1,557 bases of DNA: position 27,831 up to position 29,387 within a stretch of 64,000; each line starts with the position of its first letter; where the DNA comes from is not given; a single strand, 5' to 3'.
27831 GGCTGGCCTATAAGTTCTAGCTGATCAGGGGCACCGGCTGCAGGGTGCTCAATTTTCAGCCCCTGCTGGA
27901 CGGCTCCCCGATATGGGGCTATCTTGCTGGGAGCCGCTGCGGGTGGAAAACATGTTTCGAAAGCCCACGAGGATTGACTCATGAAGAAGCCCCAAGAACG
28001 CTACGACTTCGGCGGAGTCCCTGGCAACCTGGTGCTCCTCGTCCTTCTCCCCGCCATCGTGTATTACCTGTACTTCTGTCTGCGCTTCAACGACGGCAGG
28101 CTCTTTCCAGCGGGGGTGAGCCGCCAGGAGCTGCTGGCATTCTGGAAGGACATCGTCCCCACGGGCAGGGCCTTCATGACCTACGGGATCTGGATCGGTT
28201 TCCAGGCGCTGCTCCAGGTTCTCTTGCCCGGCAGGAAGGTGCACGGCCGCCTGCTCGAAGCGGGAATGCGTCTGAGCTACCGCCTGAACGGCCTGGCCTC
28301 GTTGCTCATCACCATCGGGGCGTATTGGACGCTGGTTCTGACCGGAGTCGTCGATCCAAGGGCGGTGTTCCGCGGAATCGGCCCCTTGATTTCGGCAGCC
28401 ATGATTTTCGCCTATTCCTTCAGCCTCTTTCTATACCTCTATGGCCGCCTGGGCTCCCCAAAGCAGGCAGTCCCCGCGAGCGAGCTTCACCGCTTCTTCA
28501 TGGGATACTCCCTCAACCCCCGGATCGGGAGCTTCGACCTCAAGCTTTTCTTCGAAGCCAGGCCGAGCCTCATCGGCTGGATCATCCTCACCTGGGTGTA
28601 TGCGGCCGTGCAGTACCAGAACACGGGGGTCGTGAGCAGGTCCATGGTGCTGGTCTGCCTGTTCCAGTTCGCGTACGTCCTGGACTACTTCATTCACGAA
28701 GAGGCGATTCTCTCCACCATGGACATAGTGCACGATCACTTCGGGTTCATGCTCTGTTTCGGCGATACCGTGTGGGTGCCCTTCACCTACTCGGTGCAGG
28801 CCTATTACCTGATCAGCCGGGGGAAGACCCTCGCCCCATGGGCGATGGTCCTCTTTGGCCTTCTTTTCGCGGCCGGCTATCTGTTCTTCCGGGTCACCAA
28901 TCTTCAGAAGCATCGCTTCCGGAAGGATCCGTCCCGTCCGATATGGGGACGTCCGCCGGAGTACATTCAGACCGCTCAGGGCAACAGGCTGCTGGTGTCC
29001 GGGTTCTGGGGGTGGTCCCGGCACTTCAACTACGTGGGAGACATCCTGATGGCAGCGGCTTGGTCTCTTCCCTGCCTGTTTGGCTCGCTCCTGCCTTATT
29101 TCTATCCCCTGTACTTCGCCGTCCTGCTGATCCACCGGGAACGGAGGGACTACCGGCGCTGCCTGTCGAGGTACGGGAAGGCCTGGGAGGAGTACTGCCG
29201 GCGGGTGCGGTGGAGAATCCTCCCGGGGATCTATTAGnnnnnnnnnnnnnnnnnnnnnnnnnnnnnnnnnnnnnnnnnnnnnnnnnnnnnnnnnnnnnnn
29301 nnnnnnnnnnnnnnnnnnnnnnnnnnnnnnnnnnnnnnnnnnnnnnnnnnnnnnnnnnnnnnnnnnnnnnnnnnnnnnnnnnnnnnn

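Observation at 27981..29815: Eukaryote-like C-14 sterol reductase convergent with a TMEM97/EBP-type EXPERA protein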

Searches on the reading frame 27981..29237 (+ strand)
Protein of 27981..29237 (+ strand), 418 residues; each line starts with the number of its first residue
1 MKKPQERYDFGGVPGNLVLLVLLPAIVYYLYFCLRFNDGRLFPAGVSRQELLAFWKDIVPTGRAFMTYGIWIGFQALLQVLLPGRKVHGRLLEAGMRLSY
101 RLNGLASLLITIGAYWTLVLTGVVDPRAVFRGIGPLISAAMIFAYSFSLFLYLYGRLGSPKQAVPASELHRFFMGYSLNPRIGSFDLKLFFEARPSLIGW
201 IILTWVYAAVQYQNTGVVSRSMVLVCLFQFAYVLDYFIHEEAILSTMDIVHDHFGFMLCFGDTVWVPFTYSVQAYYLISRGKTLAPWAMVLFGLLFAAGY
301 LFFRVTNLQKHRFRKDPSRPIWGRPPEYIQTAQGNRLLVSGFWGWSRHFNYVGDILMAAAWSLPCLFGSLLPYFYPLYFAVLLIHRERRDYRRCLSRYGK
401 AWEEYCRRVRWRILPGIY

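Call 3: search_protein_families(library=pfam, proteins=[window:27981-29237:+], max_evalue=0.01)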
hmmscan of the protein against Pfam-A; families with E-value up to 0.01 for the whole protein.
window:27981-29237:+ (418 aa): 2 families
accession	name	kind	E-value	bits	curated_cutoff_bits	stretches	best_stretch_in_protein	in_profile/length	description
PF01222.22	ERG4_ERG24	-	2.1e-115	386.4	27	1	6-418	3-432/432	Ergosterol biosynthesis ERG4/ERG24 family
PF06966.17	DUF1295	-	0.00069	19.6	20.4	1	280-357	113-175/235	Protein of unknown function (DUF1295)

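Call 4: search_protein_families(library=ncbifam, proteins=[window:27981-29237:+], max_evalue=0.01)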
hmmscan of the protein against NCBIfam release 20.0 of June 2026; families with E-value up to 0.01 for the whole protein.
window:27981-29237:+ (418 aa): 0 families

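Call 5: find_homologous_proteins(query=window:27981-29237:+)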
Query window:27981-29237:+ (418 aa): 1759 proteins with E <= 0.001 among 8000 candidates; the best 120 are listed.
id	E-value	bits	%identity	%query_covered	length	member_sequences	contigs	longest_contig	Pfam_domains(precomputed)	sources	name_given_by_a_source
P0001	1.5e-285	965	100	100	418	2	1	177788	PF01222.23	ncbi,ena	-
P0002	6.0e-230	782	78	100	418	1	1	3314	PF06966.18,PF01222.23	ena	-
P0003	2.8e-228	776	77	100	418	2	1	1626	PF01222.23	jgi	jgi:protein-S-isoprenylcysteine O-methyltransferase Ste14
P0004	9.1e-228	775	76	100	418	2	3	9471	PF01222.23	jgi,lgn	jgi:protein-S-isoprenylcysteine O-methyltransferase Ste14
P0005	2.1e-225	767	78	100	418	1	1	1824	PF01222.23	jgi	jgi:protein-S-isoprenylcysteine O-methyltransferase Ste14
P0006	1.2e-224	764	77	100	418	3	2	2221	PF06966.18,PF01222.23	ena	-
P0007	6.5e-222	755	77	100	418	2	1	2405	PF01222.23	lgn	-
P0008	4.8e-218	742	75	100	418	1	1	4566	PF01222.23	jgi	jgi:protein-S-isoprenylcysteine O-methyltransferase Ste14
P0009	1.7e-216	737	74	100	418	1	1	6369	PF06966.18,PF01222.23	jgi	jgi:protein-S-isoprenylcysteine O-methyltransferase Ste14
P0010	9.6e-212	722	72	100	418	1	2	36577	PF01222.23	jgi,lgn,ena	-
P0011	3.6e-206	703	71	100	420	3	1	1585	PF01222.23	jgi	jgi:Delta14-sterol reductase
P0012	6.8e-203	693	71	100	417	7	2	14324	PF01222.23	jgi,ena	-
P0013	1.5e-202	691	71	99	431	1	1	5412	PF01222.23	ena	-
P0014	1.2e-196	672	67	100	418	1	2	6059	PF01222.23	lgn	-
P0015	6.1e-193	660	68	99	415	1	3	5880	PF01222.23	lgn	-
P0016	1.1e-192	659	67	99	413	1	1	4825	PF01222.23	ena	-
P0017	5.1e-189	647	64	100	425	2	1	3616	PF06966.18,PF01222.23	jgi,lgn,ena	-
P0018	9.7e-185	633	63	100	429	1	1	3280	PF06966.18,PF01222.23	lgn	-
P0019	1.7e-182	625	65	99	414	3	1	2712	PF06966.18,PF01222.23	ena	-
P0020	2.7e-182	625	66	100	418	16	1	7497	PF01222.23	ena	-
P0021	1.2e-177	609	63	99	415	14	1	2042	PF01222.23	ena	-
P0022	6.3e-169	581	79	73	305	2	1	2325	PF01222.23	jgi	jgi:protein-S-isoprenylcysteine O-methyltransferase Ste14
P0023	3.0e-166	572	65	89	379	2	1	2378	PF01222.23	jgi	jgi:protein-S-isoprenylcysteine O-methyltransferase Ste14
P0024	2.4e-154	533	94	59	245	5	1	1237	PF01222.23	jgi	jgi:protein-S-isoprenylcysteine O-methyltransferase Ste14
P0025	8.0e-154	531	57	100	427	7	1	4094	PF01222.23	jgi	jgi:delta14-sterol reductase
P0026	8.6e-154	531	57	99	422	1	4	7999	PF01222.23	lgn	-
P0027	3.5e-150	519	56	99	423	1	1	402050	PF01222.23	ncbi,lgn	-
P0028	1.9e-149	516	55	100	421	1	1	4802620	PF01222.23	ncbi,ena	-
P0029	2.3e-149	516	55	99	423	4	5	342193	PF01222.23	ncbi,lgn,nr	ncbi:MAG: DUF1295 domain-containing protein [Spirochaetes bacterium]|nr:DUF1295 domain-containing pr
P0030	7.0e-147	508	54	99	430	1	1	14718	PF01222.23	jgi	jgi:Delta14-sterol reductase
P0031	7.1e-147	508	55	99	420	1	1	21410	PF01222.23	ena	-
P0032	7.8e-147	508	55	100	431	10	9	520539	PF06966.18,PF01222.23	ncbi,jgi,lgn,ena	-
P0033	1.3e-144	500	55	100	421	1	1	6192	PF01222.23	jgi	jgi:Delta14-sterol reductase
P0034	1.6e-144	500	54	99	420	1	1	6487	PF01222.23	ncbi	-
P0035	2.4e-143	496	52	100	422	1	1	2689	PF01222.23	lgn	-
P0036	1.6e-142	494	84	59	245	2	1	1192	PF01222.23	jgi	jgi:delta14-sterol reductase/lamin-B receptor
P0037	1.8e-142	493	52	100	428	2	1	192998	PF01222.23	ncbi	-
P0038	2.5e-142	493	57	92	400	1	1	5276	PF01222.23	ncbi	ncbi:MAG: hypothetical protein E4H36_07815, partial [Spirochaetales bacterium]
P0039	4.6e-142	492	54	99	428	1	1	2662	PF01222.23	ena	-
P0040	1.1e-141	491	53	100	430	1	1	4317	PF01222.23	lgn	-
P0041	2.1e-141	490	55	99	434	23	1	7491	PF01222.23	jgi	jgi:steroid 5-alpha reductase family enzyme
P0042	7.5e-141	488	55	99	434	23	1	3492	PF01222.23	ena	-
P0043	2.5e-140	486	54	99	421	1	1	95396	PF01222.23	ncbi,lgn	-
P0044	3.9e-140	486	55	99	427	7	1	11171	PF06966.18,PF01222.23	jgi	jgi:delta14-sterol reductase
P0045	4.4e-140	486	52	99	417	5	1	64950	PF01222.23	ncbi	-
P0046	6.5e-140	485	55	99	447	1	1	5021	PF06966.18,PF01222.23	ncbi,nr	ncbi:MAG: DUF1295 domain-containing protein [Myxococcales bacterium]|nr:DUF1295 domain-containing pr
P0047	9.1e-140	484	52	100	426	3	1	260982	PF01222.23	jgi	jgi:protein-S-isoprenylcysteine O-methyltransferase Ste14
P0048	1.1e-139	484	53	100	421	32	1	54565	PF06966.18,PF01222.23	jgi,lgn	-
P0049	1.4e-139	484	54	99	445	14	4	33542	PF01222.23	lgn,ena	-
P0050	1.4e-139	484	54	99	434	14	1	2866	PF06966.18,PF01222.23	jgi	jgi:delta14-sterol reductase/lamin-B receptor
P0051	1.8e-139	484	55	99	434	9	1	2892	PF01222.23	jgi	jgi:protein-S-isoprenylcysteine O-methyltransferase Ste14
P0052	2.0e-139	483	55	100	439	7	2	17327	PF06966.18,PF01222.23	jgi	-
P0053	2.2e-139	483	53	100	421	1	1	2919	PF01222.23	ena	-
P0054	2.9e-139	483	54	100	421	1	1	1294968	PF01222.23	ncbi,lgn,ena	-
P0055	7.5e-139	481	55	99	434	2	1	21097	PF01222.23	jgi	-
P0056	7.8e-139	481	54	99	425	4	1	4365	PF01222.23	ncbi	-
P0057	8.1e-139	481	52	100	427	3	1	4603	PF01222.23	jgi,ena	-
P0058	9.1e-139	481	55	99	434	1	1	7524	PF01222.23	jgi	jgi:protein-S-isoprenylcysteine O-methyltransferase Ste14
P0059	1.1e-138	481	53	100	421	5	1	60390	PF01222.23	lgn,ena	-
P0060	1.2e-138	481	54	100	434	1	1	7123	PF01222.23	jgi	jgi:delta14-sterol reductase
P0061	1.4e-138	481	54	100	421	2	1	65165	PF01222.23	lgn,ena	-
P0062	1.7e-138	480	55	93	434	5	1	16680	PF01222.23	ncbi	-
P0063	3.3e-138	479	52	100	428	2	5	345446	PF01222.23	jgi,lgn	-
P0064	3.7e-138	479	54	100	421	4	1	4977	PF06966.18,PF01222.23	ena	-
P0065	5.7e-138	479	55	99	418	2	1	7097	PF06966.18,PF01222.23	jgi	jgi:protein-S-isoprenylcysteine O-methyltransferase Ste14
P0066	9.4e-138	478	52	100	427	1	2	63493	PF01222.23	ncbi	-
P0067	2.6e-137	476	51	100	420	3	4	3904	PF01222.23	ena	-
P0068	2.7e-137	476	52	100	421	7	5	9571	PF01222.23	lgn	-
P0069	6.3e-137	475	54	99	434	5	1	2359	PF06966.18,PF01222.23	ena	-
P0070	1.3e-136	474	52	100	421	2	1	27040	PF01222.23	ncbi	ncbi:MAG: DUF1295 domain-containing protein [Polyangiales bacterium]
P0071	1.7e-136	474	53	100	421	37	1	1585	PF01222.23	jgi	-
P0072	2.3e-136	473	53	100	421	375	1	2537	PF01222.23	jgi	jgi:protein-S-isoprenylcysteine O-methyltransferase Ste14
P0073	3.3e-136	473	53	100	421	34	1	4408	PF01222.23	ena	-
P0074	3.7e-136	473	53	98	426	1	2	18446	PF01222.23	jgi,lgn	jgi:delta14-sterol reductase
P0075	5.1e-136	472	54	99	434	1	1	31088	PF01222.23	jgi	-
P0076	5.4e-136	472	53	100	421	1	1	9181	PF01222.23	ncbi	ncbi:MAG: DUF1295 domain-containing protein [Polyangiales bacterium]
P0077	5.6e-136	472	53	99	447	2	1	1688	PF06966.18,PF01222.23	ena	-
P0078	7.9e-136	472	52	100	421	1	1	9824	PF01222.23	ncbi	-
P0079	8.0e-136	471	50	100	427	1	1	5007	PF01222.23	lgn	-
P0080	8.5e-136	471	53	99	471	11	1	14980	PF06966.18,PF01222.23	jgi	-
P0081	1.5e-135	471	53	99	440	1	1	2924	PF06966.18,PF01222.23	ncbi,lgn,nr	ncbi:MAG TPA: DUF1295 domain-containing protein [Myxococcota bacterium]|nr:DUF1295 domain-containing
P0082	1.6e-135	470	52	100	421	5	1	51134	PF01222.23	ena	-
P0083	1.8e-135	470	53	100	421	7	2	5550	PF06966.18,PF01222.23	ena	-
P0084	3.2e-135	470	51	100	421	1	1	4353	PF06966.18,PF01222.23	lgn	-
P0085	3.8e-135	469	53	100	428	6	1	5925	PF01222.23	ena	-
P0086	6.9e-135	468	52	100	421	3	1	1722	PF01222.23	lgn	-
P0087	9.5e-135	468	55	95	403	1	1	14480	PF01222.23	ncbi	-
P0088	2.0e-134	467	53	99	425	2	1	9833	PF01222.23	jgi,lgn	jgi:hypothetical protein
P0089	3.6e-134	466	52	100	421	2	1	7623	PF01222.23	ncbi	ncbi:MAG: hypothetical protein AAF997_16705 [Myxococcota bacterium]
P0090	3.9e-134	466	51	99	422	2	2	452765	PF06966.18,PF01222.23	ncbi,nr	ncbi:MAG: DUF1295 domain-containing protein [Sandaracinaceae bacterium]|nr:DUF1295 domain-containing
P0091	5.1e-134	466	52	100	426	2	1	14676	PF01222.23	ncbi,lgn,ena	-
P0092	7.2e-134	465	51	100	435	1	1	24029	PF01222.23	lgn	-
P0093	9.0e-134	465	53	100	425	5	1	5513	PF06966.18,PF01222.23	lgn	-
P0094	1.4e-133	464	50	100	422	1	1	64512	PF06966.18,PF01222.23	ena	-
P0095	1.5e-133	464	54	94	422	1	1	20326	PF01222.23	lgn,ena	-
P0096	2.2e-133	463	51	99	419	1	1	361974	PF01222.23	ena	-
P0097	4.9e-133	462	52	99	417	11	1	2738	PF01222.23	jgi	jgi:protein-S-isoprenylcysteine O-methyltransferase Ste14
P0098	7.3e-133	462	53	98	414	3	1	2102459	PF01222.23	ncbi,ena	-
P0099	7.5e-133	462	54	99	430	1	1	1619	PF01222.23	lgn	-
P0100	1.7e-132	461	53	98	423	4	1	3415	PF01222.23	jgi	jgi:protein-S-isoprenylcysteine O-methyltransferase Ste14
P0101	1.8e-132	460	51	100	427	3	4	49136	PF01222.23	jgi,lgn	jgi:protein-S-isoprenylcysteine O-methyltransferase Ste14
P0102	1.9e-132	460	52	100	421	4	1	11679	PF06966.18,PF01222.23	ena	-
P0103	2.1e-132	460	52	99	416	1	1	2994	PF01222.23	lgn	-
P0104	2.3e-132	460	52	100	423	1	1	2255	PF01222.23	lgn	-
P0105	2.9e-132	460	51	100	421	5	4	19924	PF06966.18,PF01222.23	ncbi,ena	-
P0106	3.8e-132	459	50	100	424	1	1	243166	PF01222.23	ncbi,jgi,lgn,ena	-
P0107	4.3e-132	459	52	100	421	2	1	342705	PF01222.23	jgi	-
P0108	1.8e-131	457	50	99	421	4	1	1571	PF06966.18,PF01222.23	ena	-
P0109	3.3e-131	456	50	100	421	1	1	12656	PF06966.18,PF01222.23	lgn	-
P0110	4.0e-131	456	53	99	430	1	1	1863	PF01222.23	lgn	-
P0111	4.5e-131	456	51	99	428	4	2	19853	PF01222.23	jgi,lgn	jgi:protein-S-isoprenylcysteine O-methyltransferase Ste14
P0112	4.6e-131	456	52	99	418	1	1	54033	PF01222.23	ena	-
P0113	4.9e-131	456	53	98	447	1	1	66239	PF01222.23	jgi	-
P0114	1.2e-130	454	50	100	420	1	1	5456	PF01222.23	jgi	jgi:protein-S-isoprenylcysteine O-methyltransferase Ste14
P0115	1.3e-130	454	52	98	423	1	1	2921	PF01222.23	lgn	-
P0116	1.5e-130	454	52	100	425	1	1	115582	PF01222.23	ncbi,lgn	-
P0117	2.1e-130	454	50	100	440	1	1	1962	PF06966.18,PF01222.23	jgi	jgi:protein-S-isoprenylcysteine O-methyltransferase Ste14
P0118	2.4e-130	453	52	100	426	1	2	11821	PF01222.23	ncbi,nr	ncbi:MAG: hypothetical protein RQ801_04715 [Spirochaetaceae bacterium]|nr:hypothetical protein [Spir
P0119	4.0e-130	453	51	99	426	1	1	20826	PF06966.18,PF01222.23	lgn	-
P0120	4.2e-130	453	51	100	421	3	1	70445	PF01222.23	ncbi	ncbi:MAG: hypothetical protein AAF500_13445 [Myxococcota bacterium]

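Call 11: find_encoding_contigs(protein=P0001, flank=10000, max_places=3)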
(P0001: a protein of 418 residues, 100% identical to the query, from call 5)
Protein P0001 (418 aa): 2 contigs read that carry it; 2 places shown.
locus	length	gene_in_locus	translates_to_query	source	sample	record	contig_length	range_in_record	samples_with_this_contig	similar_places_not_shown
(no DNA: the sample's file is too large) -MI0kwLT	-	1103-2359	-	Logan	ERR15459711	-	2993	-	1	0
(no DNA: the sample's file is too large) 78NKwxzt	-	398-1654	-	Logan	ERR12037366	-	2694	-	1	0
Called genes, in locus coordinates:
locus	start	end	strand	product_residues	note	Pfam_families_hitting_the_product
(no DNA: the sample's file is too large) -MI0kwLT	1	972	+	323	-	?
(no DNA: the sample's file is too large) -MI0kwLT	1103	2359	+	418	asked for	PF01222:ERG4_ERG24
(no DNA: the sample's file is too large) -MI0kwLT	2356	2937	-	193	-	PF05241:EBP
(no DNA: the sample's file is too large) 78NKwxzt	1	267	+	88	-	?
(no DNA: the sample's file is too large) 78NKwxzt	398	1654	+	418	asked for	PF01222:ERG4_ERG24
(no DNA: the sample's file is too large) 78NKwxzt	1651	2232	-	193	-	PF05241:EBP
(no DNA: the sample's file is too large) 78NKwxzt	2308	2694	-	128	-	?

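Call 13: search_solved_structures(query=window:27981-29237:+, max_evalue=0.01, show_alignments=3)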
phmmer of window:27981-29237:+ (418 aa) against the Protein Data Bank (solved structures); distinct sequences matched with E-value up to 0.01: 2.
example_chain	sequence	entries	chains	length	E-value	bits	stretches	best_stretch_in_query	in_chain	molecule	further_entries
4quv_A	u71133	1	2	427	4.7e-118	398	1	6-418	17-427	Delta(14)-sterol reductase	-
9l5r_c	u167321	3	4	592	1.4e-65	225.1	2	6-365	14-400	Delta(14)-sterol reductase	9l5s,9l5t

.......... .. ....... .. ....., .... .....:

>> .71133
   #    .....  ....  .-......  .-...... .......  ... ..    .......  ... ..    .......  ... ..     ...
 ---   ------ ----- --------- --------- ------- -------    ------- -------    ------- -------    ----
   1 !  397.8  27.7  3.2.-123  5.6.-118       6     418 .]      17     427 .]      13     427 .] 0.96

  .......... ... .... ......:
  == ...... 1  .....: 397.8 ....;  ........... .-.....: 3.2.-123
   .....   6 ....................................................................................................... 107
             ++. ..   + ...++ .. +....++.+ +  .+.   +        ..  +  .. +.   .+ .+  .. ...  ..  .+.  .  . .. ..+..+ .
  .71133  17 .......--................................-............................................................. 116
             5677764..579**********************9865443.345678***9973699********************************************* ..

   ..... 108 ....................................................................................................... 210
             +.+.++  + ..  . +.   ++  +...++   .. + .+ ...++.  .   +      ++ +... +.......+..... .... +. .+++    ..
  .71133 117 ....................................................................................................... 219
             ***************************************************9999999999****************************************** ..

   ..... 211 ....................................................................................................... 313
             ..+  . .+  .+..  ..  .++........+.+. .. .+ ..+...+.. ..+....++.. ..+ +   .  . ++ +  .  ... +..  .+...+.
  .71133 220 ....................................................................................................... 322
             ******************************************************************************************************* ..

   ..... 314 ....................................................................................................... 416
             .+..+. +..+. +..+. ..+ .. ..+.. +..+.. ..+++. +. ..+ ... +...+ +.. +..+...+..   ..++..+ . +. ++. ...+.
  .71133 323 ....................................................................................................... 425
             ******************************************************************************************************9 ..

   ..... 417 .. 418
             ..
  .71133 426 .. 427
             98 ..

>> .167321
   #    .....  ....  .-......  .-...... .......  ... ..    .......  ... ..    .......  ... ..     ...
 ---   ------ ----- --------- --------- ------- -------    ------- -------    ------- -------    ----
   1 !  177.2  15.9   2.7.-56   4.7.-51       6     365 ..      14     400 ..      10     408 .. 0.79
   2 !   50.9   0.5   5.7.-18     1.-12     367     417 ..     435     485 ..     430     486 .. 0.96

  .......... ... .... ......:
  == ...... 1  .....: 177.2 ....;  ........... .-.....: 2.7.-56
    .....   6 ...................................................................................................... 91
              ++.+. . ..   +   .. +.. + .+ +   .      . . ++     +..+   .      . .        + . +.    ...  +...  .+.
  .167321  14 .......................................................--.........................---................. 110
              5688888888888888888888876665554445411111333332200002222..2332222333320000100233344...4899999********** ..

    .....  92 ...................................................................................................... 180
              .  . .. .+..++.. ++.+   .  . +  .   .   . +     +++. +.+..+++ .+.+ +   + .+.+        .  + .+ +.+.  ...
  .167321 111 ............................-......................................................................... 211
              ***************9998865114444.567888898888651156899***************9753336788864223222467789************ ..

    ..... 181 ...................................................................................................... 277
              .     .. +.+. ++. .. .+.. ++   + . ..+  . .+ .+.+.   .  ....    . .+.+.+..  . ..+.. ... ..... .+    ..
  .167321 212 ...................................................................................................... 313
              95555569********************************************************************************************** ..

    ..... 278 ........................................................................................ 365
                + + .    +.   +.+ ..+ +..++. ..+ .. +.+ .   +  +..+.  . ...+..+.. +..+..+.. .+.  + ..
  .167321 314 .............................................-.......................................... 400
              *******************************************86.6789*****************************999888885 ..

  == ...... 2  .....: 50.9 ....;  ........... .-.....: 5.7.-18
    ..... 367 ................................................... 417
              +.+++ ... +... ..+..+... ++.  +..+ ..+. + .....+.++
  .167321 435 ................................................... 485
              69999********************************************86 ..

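Call 47: list_cluster_members(proteins=[P0001, P0121, P0010, P0126])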
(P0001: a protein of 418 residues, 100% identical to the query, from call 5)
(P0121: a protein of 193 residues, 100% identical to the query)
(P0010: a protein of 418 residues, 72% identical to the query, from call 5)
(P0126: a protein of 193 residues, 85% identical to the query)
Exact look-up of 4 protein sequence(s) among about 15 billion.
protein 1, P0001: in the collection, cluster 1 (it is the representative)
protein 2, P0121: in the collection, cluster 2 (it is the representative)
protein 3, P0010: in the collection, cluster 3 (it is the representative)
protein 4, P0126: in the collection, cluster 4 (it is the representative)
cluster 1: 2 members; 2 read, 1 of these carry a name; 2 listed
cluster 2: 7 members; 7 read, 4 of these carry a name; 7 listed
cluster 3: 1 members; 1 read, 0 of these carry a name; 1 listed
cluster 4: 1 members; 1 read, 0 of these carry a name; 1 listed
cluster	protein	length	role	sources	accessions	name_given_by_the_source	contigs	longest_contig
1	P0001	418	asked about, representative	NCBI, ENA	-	-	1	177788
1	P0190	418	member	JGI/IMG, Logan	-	protein-S-isoprenylcysteine O-methyltransferase Ste14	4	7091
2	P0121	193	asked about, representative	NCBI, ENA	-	-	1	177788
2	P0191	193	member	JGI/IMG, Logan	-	hypothetical protein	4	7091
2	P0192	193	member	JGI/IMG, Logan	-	hypothetical protein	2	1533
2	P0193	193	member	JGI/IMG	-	hypothetical protein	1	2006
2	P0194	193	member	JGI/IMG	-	hypothetical protein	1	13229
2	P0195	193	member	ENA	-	-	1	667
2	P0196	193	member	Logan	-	-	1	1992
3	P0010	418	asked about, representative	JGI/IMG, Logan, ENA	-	-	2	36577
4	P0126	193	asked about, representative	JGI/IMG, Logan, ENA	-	-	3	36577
